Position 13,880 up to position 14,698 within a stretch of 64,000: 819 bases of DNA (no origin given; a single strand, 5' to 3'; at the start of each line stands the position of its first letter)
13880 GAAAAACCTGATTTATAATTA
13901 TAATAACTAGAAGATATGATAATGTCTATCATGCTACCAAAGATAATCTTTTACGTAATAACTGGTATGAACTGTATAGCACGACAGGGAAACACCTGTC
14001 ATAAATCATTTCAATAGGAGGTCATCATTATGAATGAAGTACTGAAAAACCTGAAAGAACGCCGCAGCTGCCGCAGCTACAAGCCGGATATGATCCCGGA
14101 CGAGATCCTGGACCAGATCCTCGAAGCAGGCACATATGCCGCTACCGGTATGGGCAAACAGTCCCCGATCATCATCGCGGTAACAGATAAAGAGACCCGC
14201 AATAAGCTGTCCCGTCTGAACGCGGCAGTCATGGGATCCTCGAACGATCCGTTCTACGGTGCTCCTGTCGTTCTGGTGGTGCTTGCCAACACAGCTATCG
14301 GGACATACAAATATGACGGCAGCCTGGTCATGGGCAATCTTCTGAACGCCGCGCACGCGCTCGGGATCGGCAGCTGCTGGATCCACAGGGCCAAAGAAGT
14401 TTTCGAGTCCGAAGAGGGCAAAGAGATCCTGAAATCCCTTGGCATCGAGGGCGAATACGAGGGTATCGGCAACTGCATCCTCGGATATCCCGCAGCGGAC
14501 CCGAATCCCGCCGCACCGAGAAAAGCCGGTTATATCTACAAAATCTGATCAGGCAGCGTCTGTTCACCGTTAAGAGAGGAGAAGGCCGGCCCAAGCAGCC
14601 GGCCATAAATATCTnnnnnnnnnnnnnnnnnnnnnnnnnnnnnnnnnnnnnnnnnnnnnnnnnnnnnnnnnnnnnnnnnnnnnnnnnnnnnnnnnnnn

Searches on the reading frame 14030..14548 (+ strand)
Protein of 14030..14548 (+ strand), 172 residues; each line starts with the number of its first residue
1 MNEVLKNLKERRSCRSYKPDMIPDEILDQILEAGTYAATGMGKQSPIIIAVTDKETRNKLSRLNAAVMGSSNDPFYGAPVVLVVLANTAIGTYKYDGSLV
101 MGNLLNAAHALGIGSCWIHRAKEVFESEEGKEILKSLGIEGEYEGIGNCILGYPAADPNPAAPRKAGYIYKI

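Call 8: search_protein_families(library=pfam, proteins=[window:14030-14548:+], max_evalue=0.001)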
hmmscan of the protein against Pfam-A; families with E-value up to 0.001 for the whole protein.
window:14030-14548:+ (172 aa): 2 families
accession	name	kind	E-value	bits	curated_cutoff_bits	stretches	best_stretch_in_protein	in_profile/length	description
PF00881.29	Nitroreductase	-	9e-21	75.2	23.5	2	8-65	1-58/167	Nitroreductase family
PF14512.11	TM1586_NiRdase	-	7.6e-05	22.9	27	1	4-132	2-123/215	Putative TM nitroreductase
